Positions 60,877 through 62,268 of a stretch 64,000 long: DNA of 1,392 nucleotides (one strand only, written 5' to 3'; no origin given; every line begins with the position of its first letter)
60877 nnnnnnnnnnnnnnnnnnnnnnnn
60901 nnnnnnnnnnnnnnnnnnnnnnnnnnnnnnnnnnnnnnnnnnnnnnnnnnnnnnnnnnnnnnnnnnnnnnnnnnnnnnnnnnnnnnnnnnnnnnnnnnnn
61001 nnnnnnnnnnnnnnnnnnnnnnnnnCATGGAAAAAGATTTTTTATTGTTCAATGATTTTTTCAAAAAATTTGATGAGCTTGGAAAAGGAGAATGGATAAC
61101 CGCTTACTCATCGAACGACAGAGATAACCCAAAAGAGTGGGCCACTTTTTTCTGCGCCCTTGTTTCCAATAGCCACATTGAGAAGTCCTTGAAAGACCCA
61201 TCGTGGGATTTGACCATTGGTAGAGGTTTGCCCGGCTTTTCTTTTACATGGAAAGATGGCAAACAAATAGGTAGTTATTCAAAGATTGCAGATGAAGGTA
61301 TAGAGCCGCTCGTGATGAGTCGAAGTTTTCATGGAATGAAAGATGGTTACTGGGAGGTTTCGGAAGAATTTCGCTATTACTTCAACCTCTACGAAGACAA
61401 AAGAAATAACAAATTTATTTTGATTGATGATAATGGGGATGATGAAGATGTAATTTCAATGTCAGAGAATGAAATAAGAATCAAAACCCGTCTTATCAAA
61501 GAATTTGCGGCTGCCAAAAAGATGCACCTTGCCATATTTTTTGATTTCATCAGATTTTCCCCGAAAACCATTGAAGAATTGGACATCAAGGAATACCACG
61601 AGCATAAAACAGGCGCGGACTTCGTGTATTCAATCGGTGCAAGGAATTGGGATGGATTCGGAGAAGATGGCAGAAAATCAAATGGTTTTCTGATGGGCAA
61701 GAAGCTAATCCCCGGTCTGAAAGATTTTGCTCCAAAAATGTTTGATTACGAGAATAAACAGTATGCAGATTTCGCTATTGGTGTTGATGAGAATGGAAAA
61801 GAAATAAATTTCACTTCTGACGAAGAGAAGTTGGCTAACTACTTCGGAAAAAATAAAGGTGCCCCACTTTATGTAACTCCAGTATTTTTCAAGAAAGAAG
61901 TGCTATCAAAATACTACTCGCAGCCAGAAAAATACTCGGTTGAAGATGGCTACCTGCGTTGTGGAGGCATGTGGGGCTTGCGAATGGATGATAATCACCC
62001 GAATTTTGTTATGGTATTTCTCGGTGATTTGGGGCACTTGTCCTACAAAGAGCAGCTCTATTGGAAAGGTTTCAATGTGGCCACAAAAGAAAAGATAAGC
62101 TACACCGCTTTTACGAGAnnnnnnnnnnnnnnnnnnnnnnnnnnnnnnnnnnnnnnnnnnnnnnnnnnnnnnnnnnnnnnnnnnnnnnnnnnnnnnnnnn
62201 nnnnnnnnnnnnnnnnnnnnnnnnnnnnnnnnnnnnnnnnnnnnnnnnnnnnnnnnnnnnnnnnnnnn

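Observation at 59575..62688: Candidate novel defense module: HARE-HTH nuclease + membrane-anchored Mrr-cat with a Zn ribbon + HEPN-like protein, translationally coupled to the Type III R-M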

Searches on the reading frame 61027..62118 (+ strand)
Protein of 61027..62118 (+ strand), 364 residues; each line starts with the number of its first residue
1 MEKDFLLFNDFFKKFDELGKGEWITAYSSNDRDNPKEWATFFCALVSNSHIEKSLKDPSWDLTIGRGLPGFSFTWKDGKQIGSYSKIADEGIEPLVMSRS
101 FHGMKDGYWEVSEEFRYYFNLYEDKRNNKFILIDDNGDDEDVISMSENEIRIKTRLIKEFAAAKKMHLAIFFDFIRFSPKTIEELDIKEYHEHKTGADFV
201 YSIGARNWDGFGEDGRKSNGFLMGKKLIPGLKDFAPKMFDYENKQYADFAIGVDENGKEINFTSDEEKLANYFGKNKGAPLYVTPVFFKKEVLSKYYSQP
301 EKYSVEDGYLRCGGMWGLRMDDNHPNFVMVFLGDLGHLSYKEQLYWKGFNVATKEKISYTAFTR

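Call 57: predict_structure(alignment_id=A3)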
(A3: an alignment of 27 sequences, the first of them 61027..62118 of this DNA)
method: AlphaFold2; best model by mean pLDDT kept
length: 364 residues; sequences in the alignment: 27
mean_pLDDT: 84.6   pTM: 0.70
mean pLDDT of the five models: 84.6, 83.7, 81.9, 78.5, 74.4
residues with pLDDT >= 90: 157; 70-90: 161; 50-70: 41; < 50: 5
segments of 3 or more residues with pLDDT < 50: 64-67
pLDDT, mean of each block of 10 residues (from residue 1): 83 88 90 72 90 85 54 81 68 82 76 88 87 77 91 95 93 91 92 94 89 78 94 71 83 89 92 81 93 90 83 81 89 90 94 80 71
secondary structure, 60 per line:
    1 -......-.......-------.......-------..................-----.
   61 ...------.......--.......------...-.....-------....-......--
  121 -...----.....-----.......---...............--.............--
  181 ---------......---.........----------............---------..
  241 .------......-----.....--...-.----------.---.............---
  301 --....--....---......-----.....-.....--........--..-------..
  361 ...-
elements in order: H2-7 H9-15 E23-29 E37-47 H48-54 H60-63 E70-76 E79-85 E92-94 E96-100 E108-111 H113-118 E122-124 E129-133 E139-145 E149-153 H154-163 E166-178 E190-195 E199-207 E218-229 E248-253 E259-263 E285-289 H290-297 E303-306 E309-312 E316-321 E327-331 H333-337 H340-347 H359-363
